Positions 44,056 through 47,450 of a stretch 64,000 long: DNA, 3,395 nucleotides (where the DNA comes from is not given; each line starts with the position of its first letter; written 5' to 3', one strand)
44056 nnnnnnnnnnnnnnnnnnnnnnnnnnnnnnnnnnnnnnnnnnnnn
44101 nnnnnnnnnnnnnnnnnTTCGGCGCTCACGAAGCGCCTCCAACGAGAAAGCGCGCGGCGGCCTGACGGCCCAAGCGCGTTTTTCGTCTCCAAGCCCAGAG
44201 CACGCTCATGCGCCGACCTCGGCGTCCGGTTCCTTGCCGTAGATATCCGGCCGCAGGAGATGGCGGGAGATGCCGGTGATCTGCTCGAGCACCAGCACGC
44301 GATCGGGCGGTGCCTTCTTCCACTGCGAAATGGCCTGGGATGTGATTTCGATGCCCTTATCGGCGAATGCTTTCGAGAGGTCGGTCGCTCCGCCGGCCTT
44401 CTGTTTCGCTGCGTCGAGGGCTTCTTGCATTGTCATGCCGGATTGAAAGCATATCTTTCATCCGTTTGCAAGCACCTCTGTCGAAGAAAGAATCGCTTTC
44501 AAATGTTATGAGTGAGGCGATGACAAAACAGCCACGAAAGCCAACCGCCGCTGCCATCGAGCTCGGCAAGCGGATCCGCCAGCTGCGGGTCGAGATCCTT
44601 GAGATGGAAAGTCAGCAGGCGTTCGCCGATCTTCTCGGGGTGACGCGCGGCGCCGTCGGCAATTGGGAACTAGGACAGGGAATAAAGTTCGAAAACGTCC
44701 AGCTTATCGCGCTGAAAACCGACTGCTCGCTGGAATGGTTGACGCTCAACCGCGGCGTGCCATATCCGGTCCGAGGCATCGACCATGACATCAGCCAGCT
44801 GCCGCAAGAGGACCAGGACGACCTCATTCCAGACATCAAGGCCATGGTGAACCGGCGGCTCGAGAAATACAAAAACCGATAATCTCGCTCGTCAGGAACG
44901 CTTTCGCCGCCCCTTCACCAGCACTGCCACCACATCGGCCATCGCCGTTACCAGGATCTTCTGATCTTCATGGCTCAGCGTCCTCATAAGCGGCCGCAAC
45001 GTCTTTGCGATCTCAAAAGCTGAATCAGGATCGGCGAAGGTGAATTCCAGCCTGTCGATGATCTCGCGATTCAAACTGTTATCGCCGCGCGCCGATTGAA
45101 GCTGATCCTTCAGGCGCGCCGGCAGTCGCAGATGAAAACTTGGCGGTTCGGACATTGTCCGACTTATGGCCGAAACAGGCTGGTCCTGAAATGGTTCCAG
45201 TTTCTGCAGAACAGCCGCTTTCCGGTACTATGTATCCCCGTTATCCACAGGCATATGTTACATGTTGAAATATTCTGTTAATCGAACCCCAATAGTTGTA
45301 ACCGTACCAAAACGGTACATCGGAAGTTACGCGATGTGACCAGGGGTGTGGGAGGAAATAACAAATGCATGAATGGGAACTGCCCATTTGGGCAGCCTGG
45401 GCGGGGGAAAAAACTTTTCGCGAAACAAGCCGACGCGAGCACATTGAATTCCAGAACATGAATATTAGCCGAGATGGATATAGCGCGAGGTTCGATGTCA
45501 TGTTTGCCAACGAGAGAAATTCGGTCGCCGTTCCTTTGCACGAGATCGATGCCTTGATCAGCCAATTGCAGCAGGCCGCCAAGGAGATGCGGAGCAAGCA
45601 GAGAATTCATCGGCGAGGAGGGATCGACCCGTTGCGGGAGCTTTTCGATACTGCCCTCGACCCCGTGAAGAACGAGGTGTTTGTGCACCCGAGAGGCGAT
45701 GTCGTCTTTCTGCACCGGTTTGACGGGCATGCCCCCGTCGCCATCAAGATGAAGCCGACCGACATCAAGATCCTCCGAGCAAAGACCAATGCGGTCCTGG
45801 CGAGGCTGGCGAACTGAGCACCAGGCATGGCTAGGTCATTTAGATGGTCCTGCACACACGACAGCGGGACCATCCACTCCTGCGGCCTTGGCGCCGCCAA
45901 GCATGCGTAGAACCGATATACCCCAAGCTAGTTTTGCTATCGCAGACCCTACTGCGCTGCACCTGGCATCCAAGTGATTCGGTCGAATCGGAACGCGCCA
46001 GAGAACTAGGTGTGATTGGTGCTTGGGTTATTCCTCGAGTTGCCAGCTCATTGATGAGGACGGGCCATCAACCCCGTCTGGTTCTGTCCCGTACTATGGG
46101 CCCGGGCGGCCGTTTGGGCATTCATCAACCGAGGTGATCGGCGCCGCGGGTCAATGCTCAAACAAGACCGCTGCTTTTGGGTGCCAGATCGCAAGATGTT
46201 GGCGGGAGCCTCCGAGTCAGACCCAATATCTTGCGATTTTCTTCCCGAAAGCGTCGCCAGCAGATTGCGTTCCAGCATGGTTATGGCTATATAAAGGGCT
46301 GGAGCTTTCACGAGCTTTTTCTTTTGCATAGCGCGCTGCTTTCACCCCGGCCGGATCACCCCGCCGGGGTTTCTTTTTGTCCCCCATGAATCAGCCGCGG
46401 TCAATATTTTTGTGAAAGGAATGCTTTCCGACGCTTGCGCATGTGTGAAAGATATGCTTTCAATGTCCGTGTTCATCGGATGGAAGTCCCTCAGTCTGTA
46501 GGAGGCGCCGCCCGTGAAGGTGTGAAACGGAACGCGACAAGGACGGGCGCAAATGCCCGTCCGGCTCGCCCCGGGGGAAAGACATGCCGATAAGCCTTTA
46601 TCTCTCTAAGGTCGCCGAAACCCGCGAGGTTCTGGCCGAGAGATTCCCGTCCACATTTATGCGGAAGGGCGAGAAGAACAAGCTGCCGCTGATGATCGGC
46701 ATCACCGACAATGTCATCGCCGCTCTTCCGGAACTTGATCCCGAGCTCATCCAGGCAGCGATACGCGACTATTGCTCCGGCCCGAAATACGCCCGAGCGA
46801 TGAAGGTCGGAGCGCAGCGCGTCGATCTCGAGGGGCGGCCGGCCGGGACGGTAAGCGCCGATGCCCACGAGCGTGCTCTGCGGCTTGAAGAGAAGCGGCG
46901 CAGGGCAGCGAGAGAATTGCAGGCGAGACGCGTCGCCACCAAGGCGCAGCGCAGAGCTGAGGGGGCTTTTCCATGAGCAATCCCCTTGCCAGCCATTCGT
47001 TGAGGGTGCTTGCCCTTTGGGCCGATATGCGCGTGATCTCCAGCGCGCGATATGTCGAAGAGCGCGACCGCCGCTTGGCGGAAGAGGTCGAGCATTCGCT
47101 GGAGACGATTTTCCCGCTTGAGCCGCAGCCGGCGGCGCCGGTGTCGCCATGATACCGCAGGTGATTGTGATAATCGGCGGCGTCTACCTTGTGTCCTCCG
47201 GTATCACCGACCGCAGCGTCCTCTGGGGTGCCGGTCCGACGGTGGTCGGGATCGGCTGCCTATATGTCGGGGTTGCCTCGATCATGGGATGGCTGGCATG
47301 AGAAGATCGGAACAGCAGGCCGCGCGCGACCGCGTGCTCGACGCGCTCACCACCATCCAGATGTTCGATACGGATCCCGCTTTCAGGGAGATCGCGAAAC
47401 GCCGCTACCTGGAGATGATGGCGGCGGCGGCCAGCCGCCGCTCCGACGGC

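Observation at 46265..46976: Candidate sRNA (promoter to strong terminator, no ORF) immediately upstream of an element-encoded ProQ/FinO-family RNA chaperone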

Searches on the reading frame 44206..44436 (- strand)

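Call 6: search_protein_families(library=pfam, proteins=[window:44206-44436:-], max_evalue=0.01)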
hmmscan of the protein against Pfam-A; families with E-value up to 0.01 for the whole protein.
window:44206-44436:- (76 aa): 2 families
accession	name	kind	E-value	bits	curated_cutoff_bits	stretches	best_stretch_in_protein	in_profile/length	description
PF15943.11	YdaS_toxin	-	2.4e-09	37.3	30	1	8-69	2-64/65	Bacterial toxin YdaS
PF14549.12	P22_Cro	-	9.2e-05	22.6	30.2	1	27-55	17-46/60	DNA-binding transcriptional regulator Cro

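Call 53: search_protein_families(library=phrogs, proteins=[window:44206-44436:-], max_evalue=0.001)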
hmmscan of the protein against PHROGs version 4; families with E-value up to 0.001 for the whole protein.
window:44206-44436:- (76 aa): 2 families
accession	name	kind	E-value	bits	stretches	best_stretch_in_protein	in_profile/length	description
phrog_35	-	transcription regulation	4e-10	41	1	1-69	72-141/181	transcriptional repressor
phrog_25161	-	unknown function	1e-05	26.6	1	1-71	2-73/163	-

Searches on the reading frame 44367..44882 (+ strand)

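Call 6: search_protein_families(library=pfam, proteins=[window:44367-44882:+], max_evalue=0.01)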
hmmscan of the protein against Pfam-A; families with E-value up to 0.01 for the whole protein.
window:44367-44882:+ (171 aa): 3 families
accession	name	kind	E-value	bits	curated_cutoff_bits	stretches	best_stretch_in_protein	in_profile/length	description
PF01381.28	HTH_3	-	2.4e-08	34.3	23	1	82-125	11-55/55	Helix-turn-helix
PF07022.19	Phage_CI_repr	-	1.8e-06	28.6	22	1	75-132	7-64/65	Bacteriophage CI repressor helix-turn-helix domain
PF12844.13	HTH_19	-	0.0041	17.4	30.2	1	67-126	1-59/64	Helix-turn-helix domain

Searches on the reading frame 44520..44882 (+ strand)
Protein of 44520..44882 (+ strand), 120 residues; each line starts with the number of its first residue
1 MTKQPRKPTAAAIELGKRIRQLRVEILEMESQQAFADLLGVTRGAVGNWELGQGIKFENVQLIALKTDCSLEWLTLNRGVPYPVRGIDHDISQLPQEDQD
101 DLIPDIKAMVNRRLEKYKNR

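Call 42: find_encoding_contigs(protein=window:44520-44879:+, flank=3000, max_places=10)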
Protein window:44520-44879:+ (120 aa): 1 contig read that carries it; 1 place shown.
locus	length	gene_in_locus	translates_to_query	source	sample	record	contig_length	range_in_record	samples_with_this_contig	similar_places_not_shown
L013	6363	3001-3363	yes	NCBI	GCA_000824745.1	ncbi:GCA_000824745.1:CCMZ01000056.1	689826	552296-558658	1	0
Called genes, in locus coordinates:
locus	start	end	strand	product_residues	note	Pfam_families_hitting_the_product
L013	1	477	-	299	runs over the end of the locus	PF04542:Sigma70_r2, PF04545:Sigma70_r4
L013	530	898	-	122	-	-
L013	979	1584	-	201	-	PF01145:Band_7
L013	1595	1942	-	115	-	PF00550:PP-binding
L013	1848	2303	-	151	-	-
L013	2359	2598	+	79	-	-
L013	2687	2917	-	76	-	PF15943:YdaS_toxin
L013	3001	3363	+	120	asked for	PF01381:HTH_3, PF07022:Phage_CI_repr (weak)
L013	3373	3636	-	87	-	-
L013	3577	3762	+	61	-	-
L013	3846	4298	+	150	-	-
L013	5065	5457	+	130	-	PF04352:ProQ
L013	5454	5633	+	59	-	-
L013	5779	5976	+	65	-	-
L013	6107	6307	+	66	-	-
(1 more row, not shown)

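Call 53: search_protein_families(library=phrogs, proteins=[window:44520-44882:+], max_evalue=0.001)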
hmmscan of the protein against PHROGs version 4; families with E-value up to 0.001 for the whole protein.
window:44520-44882:+ (120 aa): 3 families
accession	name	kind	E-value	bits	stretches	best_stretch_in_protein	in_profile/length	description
phrog_4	-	transcription regulation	7.7e-13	49.2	1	11-94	133-205/400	transcriptional repressor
phrog_8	-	transcription regulation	1.5e-10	42.1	1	9-101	71-154/346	transcriptional regulator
phrog_2328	-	transcription regulation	1.2e-08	35.8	1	2-81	5-80/128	transcriptional repressor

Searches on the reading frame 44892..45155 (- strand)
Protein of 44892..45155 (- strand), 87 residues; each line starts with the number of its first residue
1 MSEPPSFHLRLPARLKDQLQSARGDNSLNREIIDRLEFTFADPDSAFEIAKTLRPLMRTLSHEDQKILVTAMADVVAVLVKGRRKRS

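Call 6: search_protein_families(library=pfam, proteins=[window:44892-45155:-], max_evalue=0.01)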
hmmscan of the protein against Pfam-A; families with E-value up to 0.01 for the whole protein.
window:44892-45155:- (87 aa): 1 family
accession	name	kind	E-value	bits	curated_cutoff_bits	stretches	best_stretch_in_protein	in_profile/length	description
PF03869.20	Arc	-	0.00036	20.8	20.4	1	1-40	1-42/50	Arc-like DNA binding domain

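Call 53: search_protein_families(library=phrogs, proteins=[window:44892-45155:-], max_evalue=0.001)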
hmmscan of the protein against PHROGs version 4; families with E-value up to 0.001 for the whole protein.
window:44892-45155:- (87 aa): 4 families
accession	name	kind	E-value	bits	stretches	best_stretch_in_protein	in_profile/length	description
phrog_795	-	other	3e-06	28.5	1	3-75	16-88/116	partition protein ATPase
phrog_1388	-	unknown function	0.00017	22.8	1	3-41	4-44/143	-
phrog_3178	-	transcription regulation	0.00037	21.8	1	4-61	9-72/125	Arc-like DNA binding domain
phrog_1287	-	unknown function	0.00039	21.8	1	6-77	11-84/115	-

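Call 88: search_protein_families(library=padloc, proteins=[window:44892-45155:-], max_evalue=0.01)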
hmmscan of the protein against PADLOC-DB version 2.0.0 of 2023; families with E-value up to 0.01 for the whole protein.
window:44892-45155:- (87 aa): 0 families

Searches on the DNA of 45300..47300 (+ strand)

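Call 5: search_rna_families(source=window, start=45700, end=46700, threshold=evalue, max_evalue=10, show_alignments=3)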
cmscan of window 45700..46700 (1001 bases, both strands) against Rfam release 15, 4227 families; matches with E-value up to 10: 9.
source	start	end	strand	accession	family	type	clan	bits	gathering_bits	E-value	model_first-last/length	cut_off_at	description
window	46324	46378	+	RF02399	NsiR1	Gene; sRNA;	-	25.8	39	0.011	1-60/60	no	Nitrogen stress-induced RNA 1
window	46331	46378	+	RF02230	sX11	Gene; sRNA;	-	21.3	70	0.16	1-138/138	no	Proteobacterial sRNA sX11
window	46179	46246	+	RF00661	mir-31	Gene; miRNA;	CL00133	19.2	51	0.25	1-83/83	no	mir-31 microRNA precursor family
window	46308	46378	+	RF02837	anti-hemB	Gene; sRNA;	-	19.1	49.5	0.097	1-81/81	no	Burkholderia RNA 7 (anti-hemB)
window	46169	46256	+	RF03769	mir-3913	Gene; miRNA;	-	17.4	100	2.5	1-100/100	no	mir-3913 microRNA precursor family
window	46293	46327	+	RF00489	ctRNA_p42d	Gene; antisense;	-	16.6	50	2.1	1-46/46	no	ctRNA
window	46282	46378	+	RF00021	Spot_42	Gene; sRNA;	-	15.6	80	4.4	1-115/115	no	Spot 42 RNA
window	46258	46324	+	RF02871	ncS54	Gene; sRNA;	-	15.2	43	2.1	1-79/79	no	Burkholderia sRNA 54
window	46290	46382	+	RF02613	BSR0739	Gene; sRNA;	-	12.9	191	7.5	1-160/160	no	Brucella sRNA 0739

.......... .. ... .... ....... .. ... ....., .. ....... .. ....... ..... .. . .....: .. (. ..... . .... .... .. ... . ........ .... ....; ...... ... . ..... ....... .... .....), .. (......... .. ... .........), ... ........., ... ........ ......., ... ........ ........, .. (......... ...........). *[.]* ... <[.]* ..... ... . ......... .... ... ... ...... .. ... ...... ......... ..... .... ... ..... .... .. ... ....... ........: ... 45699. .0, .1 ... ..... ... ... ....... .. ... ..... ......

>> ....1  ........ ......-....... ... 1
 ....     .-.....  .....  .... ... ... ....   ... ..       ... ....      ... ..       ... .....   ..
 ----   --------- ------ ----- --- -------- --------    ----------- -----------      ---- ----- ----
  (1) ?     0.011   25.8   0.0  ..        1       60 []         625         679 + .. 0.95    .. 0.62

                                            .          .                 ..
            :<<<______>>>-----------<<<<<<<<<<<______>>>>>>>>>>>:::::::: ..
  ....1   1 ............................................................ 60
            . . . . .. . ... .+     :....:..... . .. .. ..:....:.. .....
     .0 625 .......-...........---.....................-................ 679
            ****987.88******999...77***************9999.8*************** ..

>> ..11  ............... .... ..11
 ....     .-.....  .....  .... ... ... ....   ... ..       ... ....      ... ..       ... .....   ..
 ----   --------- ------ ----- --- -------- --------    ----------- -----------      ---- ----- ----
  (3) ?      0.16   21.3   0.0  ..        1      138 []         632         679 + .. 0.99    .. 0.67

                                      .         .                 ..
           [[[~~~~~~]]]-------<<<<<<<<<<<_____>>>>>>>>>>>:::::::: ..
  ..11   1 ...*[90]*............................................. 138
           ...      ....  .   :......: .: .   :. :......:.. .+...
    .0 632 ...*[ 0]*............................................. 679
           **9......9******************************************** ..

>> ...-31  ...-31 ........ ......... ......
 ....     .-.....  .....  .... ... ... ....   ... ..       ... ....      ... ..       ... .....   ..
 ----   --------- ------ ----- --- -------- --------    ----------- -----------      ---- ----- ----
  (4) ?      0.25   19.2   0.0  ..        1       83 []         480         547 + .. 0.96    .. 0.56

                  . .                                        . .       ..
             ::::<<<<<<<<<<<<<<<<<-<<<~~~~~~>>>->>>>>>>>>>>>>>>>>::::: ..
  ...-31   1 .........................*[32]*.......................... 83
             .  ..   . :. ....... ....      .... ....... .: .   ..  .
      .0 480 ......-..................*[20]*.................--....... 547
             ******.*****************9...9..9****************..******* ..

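Call 7: search_dna_similar(query=window:45300-47300:+, collection=phages, mode=distant)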
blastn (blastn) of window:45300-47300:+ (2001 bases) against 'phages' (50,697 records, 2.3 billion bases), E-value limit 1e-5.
No match.

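Call 8: search_dna_similar(query=window:45300-47300:+, collection=plasmids, mode=distant)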
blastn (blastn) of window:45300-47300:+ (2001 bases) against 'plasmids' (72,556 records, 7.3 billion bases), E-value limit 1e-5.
No match.

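Call 54: search_rna_families(source=L011, start=1900, end=3000, threshold=evalue, max_evalue=1)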
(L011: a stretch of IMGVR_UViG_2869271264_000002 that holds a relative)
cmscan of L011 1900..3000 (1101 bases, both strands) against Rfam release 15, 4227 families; matches with E-value up to 1: 4.
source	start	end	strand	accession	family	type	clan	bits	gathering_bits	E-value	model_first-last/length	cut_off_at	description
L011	2113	2190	-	RF03470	mir-571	Gene; miRNA;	-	25.4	40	0.019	1-85/85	no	mir-571 microRNA precursor family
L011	2533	2579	-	RF00849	mir-60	Gene; miRNA;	-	21.3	67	0.2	1-72/72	no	mir-60 microRNA precursor family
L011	2850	2971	-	RF02458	Virus_CITE_3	Cis-reg;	-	18.5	100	0.39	1-122/122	no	Aureusvirus cap-independent translation element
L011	2139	2205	+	RF00683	mir-143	Gene; miRNA;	-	17.7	60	0.4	1-84/84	no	mir-143 microRNA precursor family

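Call 109: build_rna_model(alignment_id=A14)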
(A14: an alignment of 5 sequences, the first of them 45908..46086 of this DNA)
Model R1 built from alignment A14 (5 sequences, 207 columns); structure: RNAalifold consensus.
model positions 179; base pairs 53; branch points 4; effective number of sequences 0.83; information 0.589 bits per position. Calibrated on 0.2 Mb of random sequence (short: E-values are rough).
structure used (alignment columns):
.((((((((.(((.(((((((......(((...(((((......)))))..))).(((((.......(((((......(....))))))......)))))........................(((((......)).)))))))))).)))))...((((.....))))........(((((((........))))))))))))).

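Call 110: search_with_rna_model(model_id=R1, sources=[window, L003, L011, L012, L014, L015, L016, L018, L019, L020, L021, L022, L023, L024, L025, L026, L027, L028, L029, L030, L031, L032, L033, L034, L035, L036, L037, L038, L039, L040, L041], max_evalue=10, show_alignments=3)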
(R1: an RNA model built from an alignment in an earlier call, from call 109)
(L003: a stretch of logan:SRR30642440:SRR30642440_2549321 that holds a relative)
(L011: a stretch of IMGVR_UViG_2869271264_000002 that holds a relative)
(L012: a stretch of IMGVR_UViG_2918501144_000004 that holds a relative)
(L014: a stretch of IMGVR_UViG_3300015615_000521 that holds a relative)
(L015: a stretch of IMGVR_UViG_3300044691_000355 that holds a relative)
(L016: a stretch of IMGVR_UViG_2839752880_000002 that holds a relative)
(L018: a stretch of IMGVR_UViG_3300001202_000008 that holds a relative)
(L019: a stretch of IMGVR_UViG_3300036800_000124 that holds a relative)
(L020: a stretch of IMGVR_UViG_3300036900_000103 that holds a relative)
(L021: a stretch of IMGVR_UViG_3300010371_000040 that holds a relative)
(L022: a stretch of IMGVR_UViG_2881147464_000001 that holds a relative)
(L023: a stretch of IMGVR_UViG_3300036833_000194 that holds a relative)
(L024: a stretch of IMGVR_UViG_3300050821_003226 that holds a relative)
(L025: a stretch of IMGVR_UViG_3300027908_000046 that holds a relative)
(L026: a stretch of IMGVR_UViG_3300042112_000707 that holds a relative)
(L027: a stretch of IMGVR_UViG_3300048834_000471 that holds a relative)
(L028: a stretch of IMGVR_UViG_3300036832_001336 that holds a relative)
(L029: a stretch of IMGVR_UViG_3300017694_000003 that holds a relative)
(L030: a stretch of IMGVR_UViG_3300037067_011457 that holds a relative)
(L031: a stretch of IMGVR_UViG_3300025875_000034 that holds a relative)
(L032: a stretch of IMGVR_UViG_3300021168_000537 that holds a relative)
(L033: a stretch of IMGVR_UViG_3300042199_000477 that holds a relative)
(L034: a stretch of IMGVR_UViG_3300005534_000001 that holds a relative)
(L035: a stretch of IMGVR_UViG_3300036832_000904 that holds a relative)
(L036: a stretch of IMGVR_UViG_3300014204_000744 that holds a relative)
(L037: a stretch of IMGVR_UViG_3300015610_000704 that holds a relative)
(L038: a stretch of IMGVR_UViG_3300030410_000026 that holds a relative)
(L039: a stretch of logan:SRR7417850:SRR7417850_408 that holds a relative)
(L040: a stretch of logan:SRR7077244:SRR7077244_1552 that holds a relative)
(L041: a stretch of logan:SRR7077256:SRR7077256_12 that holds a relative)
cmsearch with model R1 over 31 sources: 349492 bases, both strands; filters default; matches with E-value up to 10: 4.
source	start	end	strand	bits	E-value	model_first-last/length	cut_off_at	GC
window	45908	46086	+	220.7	4.2e-52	1-179/179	no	0.54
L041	2972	3176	+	151.4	4.7e-35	1-179/179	no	0.55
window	60750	60778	+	9.2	4.1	61-89/179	no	0.62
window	34894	34959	+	7.8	9.4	1-179/179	no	0.58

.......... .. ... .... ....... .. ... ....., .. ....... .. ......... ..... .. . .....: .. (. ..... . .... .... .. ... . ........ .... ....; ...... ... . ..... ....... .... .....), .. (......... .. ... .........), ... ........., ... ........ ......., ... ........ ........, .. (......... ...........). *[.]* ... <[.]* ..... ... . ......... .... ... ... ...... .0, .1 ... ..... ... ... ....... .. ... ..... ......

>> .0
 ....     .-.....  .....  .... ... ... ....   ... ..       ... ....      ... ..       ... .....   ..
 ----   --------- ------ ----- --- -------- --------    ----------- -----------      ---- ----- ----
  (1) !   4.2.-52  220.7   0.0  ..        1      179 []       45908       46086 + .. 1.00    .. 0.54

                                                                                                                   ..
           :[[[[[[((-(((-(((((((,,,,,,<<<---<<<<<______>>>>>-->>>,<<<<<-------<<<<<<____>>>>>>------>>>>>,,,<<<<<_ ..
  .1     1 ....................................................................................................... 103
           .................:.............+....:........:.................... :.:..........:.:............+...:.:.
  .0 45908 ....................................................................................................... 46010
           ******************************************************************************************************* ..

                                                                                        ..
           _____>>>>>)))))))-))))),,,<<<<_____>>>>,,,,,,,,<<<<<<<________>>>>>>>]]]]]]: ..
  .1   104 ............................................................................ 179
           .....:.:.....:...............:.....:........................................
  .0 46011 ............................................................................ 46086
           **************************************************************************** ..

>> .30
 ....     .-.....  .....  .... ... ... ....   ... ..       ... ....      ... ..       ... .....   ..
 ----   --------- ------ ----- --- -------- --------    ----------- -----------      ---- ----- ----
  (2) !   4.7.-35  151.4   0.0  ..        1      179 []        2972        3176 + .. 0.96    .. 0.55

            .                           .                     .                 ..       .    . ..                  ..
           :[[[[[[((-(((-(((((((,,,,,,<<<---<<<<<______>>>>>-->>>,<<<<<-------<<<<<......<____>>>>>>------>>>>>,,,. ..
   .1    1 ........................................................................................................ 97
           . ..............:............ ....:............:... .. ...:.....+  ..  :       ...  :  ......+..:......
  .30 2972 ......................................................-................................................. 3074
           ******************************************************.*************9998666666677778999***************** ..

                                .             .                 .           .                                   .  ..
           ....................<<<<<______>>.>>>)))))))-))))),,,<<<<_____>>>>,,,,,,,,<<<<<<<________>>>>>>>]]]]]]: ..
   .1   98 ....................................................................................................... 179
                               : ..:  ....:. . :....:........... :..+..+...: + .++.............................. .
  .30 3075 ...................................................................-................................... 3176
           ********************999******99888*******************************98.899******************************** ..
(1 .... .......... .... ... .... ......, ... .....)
